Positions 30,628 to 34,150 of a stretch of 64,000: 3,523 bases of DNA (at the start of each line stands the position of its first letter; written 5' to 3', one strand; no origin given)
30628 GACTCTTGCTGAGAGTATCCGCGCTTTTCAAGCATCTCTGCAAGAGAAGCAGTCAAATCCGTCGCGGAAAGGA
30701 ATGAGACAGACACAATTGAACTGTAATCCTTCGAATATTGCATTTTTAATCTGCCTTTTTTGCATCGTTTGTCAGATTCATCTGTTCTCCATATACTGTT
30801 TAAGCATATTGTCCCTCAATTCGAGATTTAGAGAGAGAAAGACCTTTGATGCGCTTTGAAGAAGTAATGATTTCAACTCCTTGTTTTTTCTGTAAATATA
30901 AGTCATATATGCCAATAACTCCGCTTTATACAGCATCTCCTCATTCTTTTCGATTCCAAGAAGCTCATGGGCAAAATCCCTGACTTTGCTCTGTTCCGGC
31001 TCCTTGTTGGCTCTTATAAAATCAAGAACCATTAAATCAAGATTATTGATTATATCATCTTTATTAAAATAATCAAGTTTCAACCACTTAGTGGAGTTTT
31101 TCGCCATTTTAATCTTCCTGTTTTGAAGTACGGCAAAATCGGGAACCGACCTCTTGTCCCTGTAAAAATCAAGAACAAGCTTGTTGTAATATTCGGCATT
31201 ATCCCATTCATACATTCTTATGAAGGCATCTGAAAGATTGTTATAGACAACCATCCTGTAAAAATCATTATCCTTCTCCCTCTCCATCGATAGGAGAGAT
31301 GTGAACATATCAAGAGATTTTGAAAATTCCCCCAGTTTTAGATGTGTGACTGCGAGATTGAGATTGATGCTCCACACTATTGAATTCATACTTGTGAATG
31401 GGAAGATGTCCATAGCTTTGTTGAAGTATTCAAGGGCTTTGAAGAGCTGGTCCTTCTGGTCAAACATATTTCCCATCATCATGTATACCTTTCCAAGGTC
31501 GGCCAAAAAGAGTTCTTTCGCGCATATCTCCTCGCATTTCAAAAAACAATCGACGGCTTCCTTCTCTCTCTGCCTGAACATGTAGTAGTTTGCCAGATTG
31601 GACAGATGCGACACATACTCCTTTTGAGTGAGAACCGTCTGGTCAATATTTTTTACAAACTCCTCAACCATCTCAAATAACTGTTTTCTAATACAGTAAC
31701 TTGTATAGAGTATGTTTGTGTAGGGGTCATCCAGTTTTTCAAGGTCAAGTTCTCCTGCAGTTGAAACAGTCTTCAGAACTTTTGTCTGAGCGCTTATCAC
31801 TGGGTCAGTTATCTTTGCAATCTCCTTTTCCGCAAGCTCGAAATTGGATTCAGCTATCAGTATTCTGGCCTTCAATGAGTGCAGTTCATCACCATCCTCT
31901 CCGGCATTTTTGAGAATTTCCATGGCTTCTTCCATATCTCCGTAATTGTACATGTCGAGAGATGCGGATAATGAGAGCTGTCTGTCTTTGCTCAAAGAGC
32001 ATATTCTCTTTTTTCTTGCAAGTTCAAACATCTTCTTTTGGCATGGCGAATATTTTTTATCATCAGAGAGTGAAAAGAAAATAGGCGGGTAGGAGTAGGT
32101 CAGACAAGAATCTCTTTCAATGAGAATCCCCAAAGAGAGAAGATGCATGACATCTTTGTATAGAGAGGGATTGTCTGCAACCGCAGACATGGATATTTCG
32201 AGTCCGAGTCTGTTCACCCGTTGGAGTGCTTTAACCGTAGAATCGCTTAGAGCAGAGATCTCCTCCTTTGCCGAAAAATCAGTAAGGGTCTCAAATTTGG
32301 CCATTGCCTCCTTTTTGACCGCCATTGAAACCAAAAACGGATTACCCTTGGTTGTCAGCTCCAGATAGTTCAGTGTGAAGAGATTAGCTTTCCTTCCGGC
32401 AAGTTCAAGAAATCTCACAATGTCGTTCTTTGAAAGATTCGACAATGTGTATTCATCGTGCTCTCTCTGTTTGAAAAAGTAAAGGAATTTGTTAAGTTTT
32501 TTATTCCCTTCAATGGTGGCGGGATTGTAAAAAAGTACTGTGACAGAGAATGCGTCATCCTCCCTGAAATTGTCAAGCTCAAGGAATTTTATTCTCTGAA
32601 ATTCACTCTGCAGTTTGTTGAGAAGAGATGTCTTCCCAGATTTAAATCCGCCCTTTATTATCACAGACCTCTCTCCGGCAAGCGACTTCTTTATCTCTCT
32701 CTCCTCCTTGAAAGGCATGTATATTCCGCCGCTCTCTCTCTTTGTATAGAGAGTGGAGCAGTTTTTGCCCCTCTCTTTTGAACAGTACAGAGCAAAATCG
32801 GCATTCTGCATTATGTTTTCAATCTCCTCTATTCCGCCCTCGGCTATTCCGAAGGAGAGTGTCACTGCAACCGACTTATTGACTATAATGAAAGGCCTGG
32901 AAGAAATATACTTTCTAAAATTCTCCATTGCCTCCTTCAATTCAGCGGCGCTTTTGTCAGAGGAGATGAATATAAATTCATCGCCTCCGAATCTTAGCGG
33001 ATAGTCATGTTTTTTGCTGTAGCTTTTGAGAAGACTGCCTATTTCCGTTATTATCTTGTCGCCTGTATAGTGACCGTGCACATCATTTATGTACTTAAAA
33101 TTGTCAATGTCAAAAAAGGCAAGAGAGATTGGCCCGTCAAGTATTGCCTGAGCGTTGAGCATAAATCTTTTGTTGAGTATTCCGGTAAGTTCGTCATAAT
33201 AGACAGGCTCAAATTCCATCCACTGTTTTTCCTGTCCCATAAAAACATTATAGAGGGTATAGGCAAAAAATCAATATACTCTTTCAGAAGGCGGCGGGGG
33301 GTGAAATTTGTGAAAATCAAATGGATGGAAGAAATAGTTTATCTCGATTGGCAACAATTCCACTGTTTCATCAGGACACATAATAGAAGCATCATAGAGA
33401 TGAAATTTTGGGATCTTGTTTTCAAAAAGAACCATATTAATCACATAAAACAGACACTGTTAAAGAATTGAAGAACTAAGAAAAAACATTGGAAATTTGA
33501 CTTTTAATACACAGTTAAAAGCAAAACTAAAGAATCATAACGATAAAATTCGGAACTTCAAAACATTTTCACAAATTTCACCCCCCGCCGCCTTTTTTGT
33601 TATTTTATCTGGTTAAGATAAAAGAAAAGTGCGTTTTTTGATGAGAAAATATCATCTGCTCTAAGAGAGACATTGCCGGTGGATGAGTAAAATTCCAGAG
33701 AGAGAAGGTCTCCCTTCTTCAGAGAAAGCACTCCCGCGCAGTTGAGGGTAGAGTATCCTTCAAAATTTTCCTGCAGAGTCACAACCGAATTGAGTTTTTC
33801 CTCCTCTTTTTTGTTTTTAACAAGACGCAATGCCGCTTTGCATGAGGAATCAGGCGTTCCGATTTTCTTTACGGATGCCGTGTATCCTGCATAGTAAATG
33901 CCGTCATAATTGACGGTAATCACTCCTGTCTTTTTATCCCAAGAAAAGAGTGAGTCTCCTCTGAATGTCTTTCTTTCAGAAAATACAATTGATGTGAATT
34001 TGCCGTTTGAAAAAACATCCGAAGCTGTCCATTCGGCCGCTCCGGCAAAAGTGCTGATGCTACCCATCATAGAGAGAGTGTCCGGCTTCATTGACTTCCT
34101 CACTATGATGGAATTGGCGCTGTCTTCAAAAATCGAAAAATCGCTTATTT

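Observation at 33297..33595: Perfect 28-30-bp inverted repeats flanking ~240 bp of AT-rich DNA: MITE-like element or giant stem-loop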

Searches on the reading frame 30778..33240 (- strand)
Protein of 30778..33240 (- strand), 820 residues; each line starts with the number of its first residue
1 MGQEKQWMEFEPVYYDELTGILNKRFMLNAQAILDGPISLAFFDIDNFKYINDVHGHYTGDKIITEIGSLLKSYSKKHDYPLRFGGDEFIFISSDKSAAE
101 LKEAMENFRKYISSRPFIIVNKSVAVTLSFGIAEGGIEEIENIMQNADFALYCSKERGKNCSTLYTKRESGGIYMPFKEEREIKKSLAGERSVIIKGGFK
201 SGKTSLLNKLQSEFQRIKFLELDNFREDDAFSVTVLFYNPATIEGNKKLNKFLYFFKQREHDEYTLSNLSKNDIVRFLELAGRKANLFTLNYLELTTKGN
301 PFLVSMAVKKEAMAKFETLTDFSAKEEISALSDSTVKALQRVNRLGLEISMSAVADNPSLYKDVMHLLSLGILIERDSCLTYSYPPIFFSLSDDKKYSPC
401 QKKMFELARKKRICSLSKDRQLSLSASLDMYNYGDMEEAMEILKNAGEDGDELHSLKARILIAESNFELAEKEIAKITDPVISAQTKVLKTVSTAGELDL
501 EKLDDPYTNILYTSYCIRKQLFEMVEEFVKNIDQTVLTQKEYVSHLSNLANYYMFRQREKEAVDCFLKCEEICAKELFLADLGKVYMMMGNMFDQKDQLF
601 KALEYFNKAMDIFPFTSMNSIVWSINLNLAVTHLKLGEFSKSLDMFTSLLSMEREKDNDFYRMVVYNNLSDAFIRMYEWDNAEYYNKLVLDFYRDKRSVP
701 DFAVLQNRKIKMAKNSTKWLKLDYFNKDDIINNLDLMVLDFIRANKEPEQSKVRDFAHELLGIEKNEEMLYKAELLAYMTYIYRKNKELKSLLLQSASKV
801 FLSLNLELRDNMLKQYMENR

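Call 8: search_protein_families(library=pfam, proteins=[window:30778-33240:-])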
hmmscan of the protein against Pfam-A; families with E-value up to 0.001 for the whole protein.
window:30778-33240:- (820 aa): 9 families
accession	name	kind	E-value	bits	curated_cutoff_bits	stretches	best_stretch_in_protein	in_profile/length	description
PF00990.26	GGDEF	-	1.1e-28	100.4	23.8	1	14-160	2-160/161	Diguanylate cyclase, GGDEF domain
PF13424.12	TPR_12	-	2.6e-11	44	30.1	1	545-613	5-75/77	Tetratricopeptide repeat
PF24898.2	GGDEF_GdpP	-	5.6e-10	40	30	1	44-166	2-120/126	Cyclic-di-AMP phosphodiesterase GdpP-like, GGDEF domain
PF00515.34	TPR_1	-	8.3e-08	32.2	27.8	0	584-614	2-32/34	Tetratricopeptide repeat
PF07719.23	TPR_2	-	9.1e-08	32.1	27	0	584-614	2-32/34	Tetratricopeptide repeat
PF13181.12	TPR_8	-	4.4e-07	30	25.7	0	584-614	2-32/34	Tetratricopeptide repeat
PF13374.12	TPR_10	-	2.1e-05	24.8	27.5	0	544-572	3-31/42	Tetratricopeptide repeat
PF14938.12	SNAP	-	8.6e-05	22.6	25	1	517-651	47-183/282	Soluble NSF attachment protein, SNAP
PF14559.12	TPR_19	-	0.00023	21.8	25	0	434-478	5-52/68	Tetratricopeptide repeat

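Call 16: find_encoding_contigs(protein=window:30778-33240:-, flank=4000, max_places=10)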
Protein window:30778-33240:- (820 aa): 1 contig read that carries it; 1 place shown.
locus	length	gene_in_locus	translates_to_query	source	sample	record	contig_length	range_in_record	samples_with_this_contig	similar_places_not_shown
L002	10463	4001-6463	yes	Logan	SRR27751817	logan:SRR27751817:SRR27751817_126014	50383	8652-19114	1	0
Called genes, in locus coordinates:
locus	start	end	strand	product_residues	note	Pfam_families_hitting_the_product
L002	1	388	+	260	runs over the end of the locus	PF02673:BacA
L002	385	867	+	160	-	PF00149:Metallophos, PF12850:Metallophos_2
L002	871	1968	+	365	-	PF09587:PGA_cap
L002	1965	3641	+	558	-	-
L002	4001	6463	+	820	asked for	PF00990:GGDEF, PF24898:GGDEF_GdpP, PF00515:TPR_1 (faint), PF07719:TPR_2 (faint), PF13181:TPR_8 (faint), PF13374:TPR_10 (faint), PF13424:TPR_12 (faint)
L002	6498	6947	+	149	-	PF00359:PTS_EIIA_2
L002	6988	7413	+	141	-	PF04892:VanZ-LLP1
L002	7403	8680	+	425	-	PF13393:tRNA-synt_His, PF00587:tRNA-synt_2b, PF13393:tRNA-synt_His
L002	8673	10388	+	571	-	PF01336:tRNA_anti-codon, PF00152:tRNA-synt_2, PF02938:GAD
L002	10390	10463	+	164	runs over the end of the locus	PF01327:Pep_deformylase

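Call 47: find_homologous_proteins(query=window:30778-33240:-, max_evalue=1e-40)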
Query window:30778-33240:- (820 aa): 6 proteins with E <= 1e-40 among 8000 candidates.
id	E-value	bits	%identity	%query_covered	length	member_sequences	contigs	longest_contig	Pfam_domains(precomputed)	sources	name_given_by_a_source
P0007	0.0e+0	1813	100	100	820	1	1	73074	PF00515.35,PF13424.13,PF24898.3,PF00990.27,PF13181.13,PF07719.24,PF13374.13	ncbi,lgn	ncbi:MAG: diguanylate cyclase [bacterium]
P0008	0.0e+0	1334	73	100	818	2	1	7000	PF00515.35,PF13424.13,PF13176.13,PF23354.2,PF00990.27,PF13181.13,PF07719.24,PF13374.13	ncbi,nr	ncbi:MAG: diguanylate cyclase [bacterium]|nr:diguanylate cyclase [bacterium]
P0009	0.0e+0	1292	70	100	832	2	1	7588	PF00515.35,PF13424.13,PF00990.27,PF07719.24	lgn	-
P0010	0.0e+0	1168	63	100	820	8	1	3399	PF00515.35,PF13424.13,PF00990.27,PF13181.13,PF07719.24,PF13374.13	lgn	-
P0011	0.0e+0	1148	62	97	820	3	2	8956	PF00515.35,PF13424.13,PF13176.13,PF00990.27,PF13181.13,PF07719.24,PF13374.13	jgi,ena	-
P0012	8.1e-99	350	28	99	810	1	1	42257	PF00515.35,PF13424.13,PF13176.13,PF14938.13,PF00990.27,PF07719.24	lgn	-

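Call 48: find_encoding_contigs(protein=P0009, flank=6000, max_places=4)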
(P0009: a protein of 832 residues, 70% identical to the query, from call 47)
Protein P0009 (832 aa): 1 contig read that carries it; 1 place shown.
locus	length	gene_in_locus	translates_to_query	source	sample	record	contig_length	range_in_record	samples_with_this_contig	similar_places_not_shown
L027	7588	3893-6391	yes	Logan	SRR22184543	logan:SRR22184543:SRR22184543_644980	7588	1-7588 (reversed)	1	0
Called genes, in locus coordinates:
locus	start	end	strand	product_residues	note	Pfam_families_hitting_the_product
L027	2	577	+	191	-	?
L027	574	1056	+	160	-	PF00149:Metallophos, PF12850:Metallophos_2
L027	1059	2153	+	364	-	PF09587:PGA_cap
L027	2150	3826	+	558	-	-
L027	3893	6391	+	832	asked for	PF00990:GGDEF, PF07719:TPR_2 (faint), PF00515:TPR_1 (faint), PF13424:TPR_12 (weak)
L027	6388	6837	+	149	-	PF00359:PTS_EIIA_2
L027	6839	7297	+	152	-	PF04892:VanZ-LLP1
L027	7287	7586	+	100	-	?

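Call 49: find_encoding_contigs(protein=P0010, flank=6000, max_places=8)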
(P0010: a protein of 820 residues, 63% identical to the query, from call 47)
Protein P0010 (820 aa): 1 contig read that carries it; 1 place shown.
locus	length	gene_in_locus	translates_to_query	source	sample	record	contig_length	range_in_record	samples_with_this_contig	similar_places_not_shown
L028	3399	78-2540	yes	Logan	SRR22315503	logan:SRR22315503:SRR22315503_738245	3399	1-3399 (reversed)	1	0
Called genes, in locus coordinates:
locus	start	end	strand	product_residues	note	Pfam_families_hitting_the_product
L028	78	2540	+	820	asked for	PF00990:GGDEF, PF00515:TPR_1 (faint), PF07719:TPR_2 (faint), PF13424:TPR_12 (faint), PF13181:TPR_8 (faint), PF13374:TPR_10 (faint)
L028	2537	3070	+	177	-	PF00227:Proteasome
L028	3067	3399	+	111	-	?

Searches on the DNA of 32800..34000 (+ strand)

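Call 9: search_rna_families(source=window, start=32800, end=34000, threshold=evalue, max_evalue=10)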
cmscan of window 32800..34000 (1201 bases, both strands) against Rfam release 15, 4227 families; matches with E-value up to 10: 8.
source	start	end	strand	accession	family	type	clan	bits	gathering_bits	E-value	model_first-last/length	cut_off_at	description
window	33876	33935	+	RF00277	SNORD49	Gene; snRNA; snoRNA; CD-box;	CL00062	18.5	37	0.13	1-71/71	no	Small nucleolar RNA SNORD49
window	32876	32942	+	RF00335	snoZ13_snr52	Gene; snRNA; snoRNA; CD-box;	-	18.3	47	3.4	1-101/101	no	Small nucleolar RNA Z13/snr52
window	33389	33488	-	RF01163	snoR64a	Gene; snRNA; snoRNA; CD-box;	-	17.7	45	5.1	1-77/77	no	Small nucleolar RNA snoR64a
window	32893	32986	-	RF01302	snoU36a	Gene; snRNA; snoRNA; CD-box;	CL00051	17.6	45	2.3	1-90/90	no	SnoRNA U36a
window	33700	33786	+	RF02120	FTX_2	Gene; lncRNA;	-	15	48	5.6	1-97/97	no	FTX transcript, XIST regulator conserved region 2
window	33576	33714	-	RF02193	TCL6_3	Gene; lncRNA;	-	14.3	40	2.6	1-139/139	no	T-cell leukemia/lymphoma 6 conserved region 3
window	33696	33847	+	RF02193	TCL6_3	Gene; lncRNA;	-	13.9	40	3.3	1-139/139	no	T-cell leukemia/lymphoma 6 conserved region 3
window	32910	33036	+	RF00563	SNORA53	Gene; snRNA; snoRNA; HACA-box;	-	12.2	38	5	1-248/248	no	Small nucleolar RNA SNORA53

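Call 32: search_dna_similar(query=window:33288-33594:+, collection=plasmids, mode=distant, max_evalue=1)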
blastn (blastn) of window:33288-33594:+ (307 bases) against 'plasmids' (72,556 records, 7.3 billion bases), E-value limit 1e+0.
Records with a match: 21; places in all: 21; records where one place covers at least 80% of the query: 0.
Best place of each record, by identity: >=99% 1; 90-95% 2; 80-90% 11; 60-80% 7.
By first word of the organism name: Escherichia 13; Borrelia 2; Priestia 1; Paenibacillus 1; Bacillus 1; Clostridioides 1; Enterococcus 1; Fusobacterium 1.
By predicted mobility (MOB-suite, as given by PLSDB): non-mobilizable 19; mobilizable 1; conjugative 1.
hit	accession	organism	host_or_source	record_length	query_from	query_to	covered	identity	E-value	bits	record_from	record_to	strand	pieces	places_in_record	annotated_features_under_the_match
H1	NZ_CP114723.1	Borrelia miyamotoi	Ixodes ricinus,Ixodes ricinus larvae ...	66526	173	243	23%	79.5%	2e-3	51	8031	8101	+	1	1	hypothetical protein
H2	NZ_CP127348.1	Borrelia miyamotoi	Ixodes ricinus,eggs,eggs of a tick ...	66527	173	243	23%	79.5%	2e-3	51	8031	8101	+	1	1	hypothetical protein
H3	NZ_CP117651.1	Escherichia albertii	Sturnus vulgaris,whole organism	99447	128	187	20%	79.4%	8e-2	46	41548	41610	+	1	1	DapH/DapD/GlmU-related protein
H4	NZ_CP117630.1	Escherichia albertii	Grus grus,whole organism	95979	128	187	20%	79.4%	8e-2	46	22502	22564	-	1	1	DapH/DapD/GlmU-related protein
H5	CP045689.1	Escherichia albertii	Brown Headed Cow Bird,genomic ...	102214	128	187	20%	79.4%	8e-2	46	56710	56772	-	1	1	acetyltransferase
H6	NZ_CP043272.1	Escherichia albertii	Crow,genomic DNA,cloacal swab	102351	128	187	20%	79.4%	8e-2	46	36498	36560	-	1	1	DapH/DapD/GlmU-related protein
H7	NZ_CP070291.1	Escherichia albertii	Sichuan,human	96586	128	187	20%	79.0%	2e-2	47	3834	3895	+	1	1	none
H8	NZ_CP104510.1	Escherichia coli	Poultry,Backyard chicken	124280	135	187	17%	80.4%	9e-1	42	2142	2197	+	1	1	DapH/DapD/GlmU-related protein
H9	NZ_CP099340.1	Escherichia fergusonii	culture,Pooled faeces sample collected ...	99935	135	187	17%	80.4%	9e-1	42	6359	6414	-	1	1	DapH/DapD/GlmU-related protein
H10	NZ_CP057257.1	Escherichia fergusonii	culture,Pooled cattle faecal samples ...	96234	135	187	17%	80.4%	9e-1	42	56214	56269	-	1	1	DapH/DapD/GlmU-related protein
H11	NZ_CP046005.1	Escherichia coli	swine,mixed culture,feces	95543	135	187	17%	80.4%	9e-1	42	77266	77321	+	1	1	DapH/DapD/GlmU-related protein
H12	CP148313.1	Escherichia coli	Dog,single cell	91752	135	187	17%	80.4%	9e-1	42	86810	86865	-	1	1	DapH/DapD/GlmU-related protein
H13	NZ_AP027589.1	Escherichia coli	Homo sapiens,whole organism,feces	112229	135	187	17%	80.4%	9e-1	42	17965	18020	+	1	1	DapH/DapD/GlmU-related protein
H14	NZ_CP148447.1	Escherichia coli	Chicken,single cell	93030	135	187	17%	80.4%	9e-1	42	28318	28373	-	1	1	DapH/DapD/GlmU-related protein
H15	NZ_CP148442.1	Escherichia coli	Chicken,single cell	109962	135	187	17%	80.4%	9e-1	42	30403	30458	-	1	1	DapH/DapD/GlmU-related protein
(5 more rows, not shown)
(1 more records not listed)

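Call 33: search_dna_similar(query=window:33288-33594:+, collection=phages, mode=distant, max_evalue=1)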
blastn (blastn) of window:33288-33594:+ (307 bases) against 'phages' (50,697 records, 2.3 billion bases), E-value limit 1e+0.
Records with a match: 1; places in all: 1; records where one place covers at least 80% of the query: 0.
Best place of each record, by identity: 80-90% 1.
By first word of the organism name: Staphylococcus 1.
By host as written in the record: Staphylococcus sp. 1.
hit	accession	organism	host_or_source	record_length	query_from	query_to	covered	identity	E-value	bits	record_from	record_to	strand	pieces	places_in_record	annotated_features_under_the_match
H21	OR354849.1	Staphylococcus phage S-CoN_Ph26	Staphylococcus sp.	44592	259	294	12%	88.9%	3e-1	41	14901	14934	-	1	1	hypothetical protein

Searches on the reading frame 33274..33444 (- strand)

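Call 38: search_protein_families(library=pfam, proteins=[window:33274-33444:-], max_evalue=10)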
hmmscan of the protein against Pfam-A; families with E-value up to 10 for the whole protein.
seq(57 aa): 1 family
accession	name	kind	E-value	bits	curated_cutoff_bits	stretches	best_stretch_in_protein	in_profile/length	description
PF16880.10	EHD_N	-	0.65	10.4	21.5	0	30-43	10-23/33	N-terminal EH-domain containing protein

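Call 39: search_protein_families(library=ncbifam, proteins=[window:33274-33444:-], max_evalue=10)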
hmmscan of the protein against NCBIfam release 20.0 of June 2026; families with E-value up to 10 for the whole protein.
seq(57 aa): 0 families
